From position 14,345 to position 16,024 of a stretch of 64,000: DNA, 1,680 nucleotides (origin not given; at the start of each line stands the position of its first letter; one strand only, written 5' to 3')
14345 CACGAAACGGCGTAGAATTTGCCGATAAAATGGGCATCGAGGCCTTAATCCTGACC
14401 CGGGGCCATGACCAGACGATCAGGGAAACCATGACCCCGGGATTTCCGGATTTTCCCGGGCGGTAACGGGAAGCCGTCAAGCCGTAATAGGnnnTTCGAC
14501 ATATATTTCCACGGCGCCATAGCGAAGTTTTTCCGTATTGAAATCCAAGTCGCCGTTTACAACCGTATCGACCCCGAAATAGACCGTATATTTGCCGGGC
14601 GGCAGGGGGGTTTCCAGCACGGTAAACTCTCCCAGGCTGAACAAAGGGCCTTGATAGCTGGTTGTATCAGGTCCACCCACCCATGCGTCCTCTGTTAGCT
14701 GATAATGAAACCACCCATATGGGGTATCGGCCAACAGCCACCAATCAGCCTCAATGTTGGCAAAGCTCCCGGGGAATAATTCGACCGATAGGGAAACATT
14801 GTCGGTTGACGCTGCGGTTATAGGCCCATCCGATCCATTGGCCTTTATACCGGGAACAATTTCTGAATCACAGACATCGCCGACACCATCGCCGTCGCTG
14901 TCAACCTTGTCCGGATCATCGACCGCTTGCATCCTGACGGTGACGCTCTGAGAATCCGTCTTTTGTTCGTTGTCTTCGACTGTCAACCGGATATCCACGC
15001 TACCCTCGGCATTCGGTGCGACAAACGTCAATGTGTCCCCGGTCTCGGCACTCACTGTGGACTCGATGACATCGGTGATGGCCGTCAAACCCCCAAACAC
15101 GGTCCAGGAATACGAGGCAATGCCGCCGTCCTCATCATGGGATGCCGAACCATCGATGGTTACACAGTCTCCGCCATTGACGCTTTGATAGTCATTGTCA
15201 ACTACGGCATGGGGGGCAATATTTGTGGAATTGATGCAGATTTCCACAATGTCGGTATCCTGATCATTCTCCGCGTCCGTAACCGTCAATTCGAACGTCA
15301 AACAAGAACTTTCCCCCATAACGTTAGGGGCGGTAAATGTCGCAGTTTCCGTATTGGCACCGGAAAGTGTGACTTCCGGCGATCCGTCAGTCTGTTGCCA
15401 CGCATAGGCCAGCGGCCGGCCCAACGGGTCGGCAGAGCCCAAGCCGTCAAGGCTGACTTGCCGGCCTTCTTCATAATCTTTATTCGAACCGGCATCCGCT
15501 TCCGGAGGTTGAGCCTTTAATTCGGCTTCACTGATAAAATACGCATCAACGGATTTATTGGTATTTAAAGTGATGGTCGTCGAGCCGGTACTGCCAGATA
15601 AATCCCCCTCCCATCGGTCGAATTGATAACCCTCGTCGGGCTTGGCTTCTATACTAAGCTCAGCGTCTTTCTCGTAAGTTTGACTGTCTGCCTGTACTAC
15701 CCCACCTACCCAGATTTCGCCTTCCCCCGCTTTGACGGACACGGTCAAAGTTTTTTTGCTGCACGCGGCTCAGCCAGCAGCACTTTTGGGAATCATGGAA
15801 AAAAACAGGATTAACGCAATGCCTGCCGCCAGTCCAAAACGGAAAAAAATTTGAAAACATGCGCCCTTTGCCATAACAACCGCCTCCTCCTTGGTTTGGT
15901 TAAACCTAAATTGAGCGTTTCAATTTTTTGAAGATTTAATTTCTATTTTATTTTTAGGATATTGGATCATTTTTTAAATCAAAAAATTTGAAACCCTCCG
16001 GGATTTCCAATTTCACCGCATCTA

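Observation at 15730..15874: Signal-peptide ORF reads through a single in-frame TGA into the PKD/InlB-repeat protein: candidate exported UxxC selenoprotein or a one-hit dead lipoprotein gene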

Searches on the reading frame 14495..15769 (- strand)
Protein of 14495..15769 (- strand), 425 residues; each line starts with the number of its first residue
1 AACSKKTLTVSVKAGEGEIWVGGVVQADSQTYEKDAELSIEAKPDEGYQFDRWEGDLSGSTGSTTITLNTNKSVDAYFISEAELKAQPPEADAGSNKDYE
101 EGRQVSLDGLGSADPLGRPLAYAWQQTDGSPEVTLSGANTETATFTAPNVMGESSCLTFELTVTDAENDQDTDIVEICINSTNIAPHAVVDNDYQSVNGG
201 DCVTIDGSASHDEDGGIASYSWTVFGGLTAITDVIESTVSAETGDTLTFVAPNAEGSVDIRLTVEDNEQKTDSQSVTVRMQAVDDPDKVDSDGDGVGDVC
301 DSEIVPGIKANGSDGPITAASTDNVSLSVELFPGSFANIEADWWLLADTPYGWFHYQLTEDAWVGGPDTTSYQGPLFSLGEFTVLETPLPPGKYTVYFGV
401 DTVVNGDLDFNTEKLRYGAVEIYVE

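Call 63: predict_structure(alignment_id=A5)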
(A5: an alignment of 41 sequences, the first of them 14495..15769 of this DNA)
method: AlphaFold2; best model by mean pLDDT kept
length: 425 residues; sequences in the alignment: 41
mean_pLDDT: 80.4   pTM: 0.54
mean pLDDT of the five models: 80.4, 78.1, 77.9, 77.4, 77.2
residues with pLDDT >= 90: 231; 70-90: 54; 50-70: 84; < 50: 56
segments of 3 or more residues with pLDDT < 50: 289-308, 358-373, 375-385, 404-408, 412-414
pLDDT, mean of each block of 10 residues (from residue 1): 84 96 96 97 95 94 96 96 89 97 96 93 97 97 95 85 97 97 90 90 94 92 94 90 92 94 93 97 68 42 45 59 62 53 63 53 40 47 52 69 52 55 68
secondary structure, 60 per line:
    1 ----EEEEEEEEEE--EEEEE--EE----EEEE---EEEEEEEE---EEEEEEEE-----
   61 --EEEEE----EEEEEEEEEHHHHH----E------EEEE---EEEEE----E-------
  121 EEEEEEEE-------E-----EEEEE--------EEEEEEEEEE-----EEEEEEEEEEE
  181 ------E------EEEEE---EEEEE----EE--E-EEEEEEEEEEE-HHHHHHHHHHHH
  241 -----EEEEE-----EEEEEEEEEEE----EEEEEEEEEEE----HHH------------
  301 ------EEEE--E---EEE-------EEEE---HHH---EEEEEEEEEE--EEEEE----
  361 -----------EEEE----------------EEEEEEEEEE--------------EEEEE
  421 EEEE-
elements in order: E5-14 E17-21 E30-33 E37-44 E48-55 E63-67 E72-80 H81-85 E97-100 E104-108 E121-128 E142-146 E155-164 E170-180 E194-198 E202-206 E217-227 H229-240 E246-250 E256-266 E271-281 E307-310 E317-319 E327-330 E340-349 E352-356 E372-375 E392-401 E416-424

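Call 66: fold_search(model_id=the predicted structure, library=pdb)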
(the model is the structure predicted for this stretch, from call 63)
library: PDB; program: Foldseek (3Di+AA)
matches with E <= 10: 1741; with E <= 0.001: 514
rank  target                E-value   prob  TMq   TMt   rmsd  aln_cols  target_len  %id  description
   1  4m00_A                2.8e-11  1.00  0.31  0.27  11.5       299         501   15  Crystal structure of the ligand binding region of staphylococcal adhesion SraP (released 2014-06-18)
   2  5i99                  4.0e-11  1.00  0.20  0.21  15.1       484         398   12  Crystal structure of mouse CNTN3 Ig5-Fn2 domains (released 2016-08-31)
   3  7a7d_a                1.8e-09  1.00  0.20  0.17  17.9       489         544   12  Cadherin fit into cryo-ET map (released 2020-12-23)
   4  9ijj_C                2.0e-09  1.00  0.21  0.12  16.3       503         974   10  In situ structure of the central apparatus in mouse sperm axoneme. (released 2025-06-04)
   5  5dzv_A                2.4e-09  1.00  0.23  0.20  16.2       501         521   12  Protocadherin alpha 7 extracellular cadherin domains 1-5 (released 2016-05-04)
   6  7stz_C                2.8e-09  1.00  0.22  0.18  18.8       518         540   12  Crystal Structure of Human E-cadherin EC1-5 bound by mouse monoclonal antibody Fab mAb-1_19A11 (released 2022-01-26)
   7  6e6b_A                3.1e-09  1.00  0.24  0.18  18.3       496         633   10  Crystal structure of the Protocadherin GammaB4 extracellular domain (released 2019-04-10)
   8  9flw_A                4.8e-09  1.00  0.18  0.16  16.6       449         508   12  CryoEM structure of the fragment-6 (3571-4078) in the grappling hook protein A (GhpA) in the bacterium Aureispira sp.  (released 2024-10-16)
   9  3q2w_A                5.1e-09  1.00  0.24  0.20  19.0       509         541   12  Crystal structure of mouse N-cadherin ectodomain (released 2011-02-23)
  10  5t9t_B                5.6e-09  1.00  0.24  0.21  18.9       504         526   10  Protocadherin Gamma B2 extracellular cadherin domains 1-5 (released 2016-10-19)
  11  5szo_B                5.9e-09  1.00  0.21  0.22  16.8       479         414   12  Protocadherin Gamma B7 extracellular cadherin domains 1-4 P41212 crystal form (released 2016-10-19)
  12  9ijj_4I               8.4e-09  1.00  0.21  0.05  18.7       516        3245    8  In situ structure of the central apparatus in mouse sperm axoneme. (released 2025-06-04)
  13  5v5x_D                9.8e-09  1.00  0.22  0.22  16.4       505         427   10  Protocadherin gammaB7 EC3-6 cis-dimer structure (released 2017-11-01)
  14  3q2v_B                1.3e-08  1.00  0.21  0.21  19.9       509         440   10  Crystal structure of mouse E-cadherin ectodomain (released 2011-04-06)
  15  7sz8_A                1.5e-08  1.00  0.23  0.23  16.5       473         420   12  Crystal structure of human CELSR1 EC4-7 (released 2022-12-14)
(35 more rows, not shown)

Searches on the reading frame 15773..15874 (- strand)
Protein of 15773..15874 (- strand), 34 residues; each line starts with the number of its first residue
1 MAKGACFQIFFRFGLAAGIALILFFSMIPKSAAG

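Call 69: search_protein_representatives(protein=window:15773-15874:-)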
Query: 34 residues. Proteins with E-value up to 0.001 (for the whole library): 1; up to 1e-10: 0; up to 1e-30: 0. The best 1 are listed.
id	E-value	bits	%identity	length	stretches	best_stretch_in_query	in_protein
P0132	1.4e-04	36.7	56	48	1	1-34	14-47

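Call 71: find_encoding_contigs(protein=P0132, flank=2500, max_places=3)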
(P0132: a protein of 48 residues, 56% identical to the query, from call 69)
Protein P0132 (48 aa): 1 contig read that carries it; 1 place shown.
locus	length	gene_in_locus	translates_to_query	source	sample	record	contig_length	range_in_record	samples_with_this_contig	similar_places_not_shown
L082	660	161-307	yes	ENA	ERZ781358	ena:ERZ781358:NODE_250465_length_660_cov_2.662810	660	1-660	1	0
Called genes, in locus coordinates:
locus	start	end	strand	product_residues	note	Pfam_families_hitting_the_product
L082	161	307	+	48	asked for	-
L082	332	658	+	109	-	?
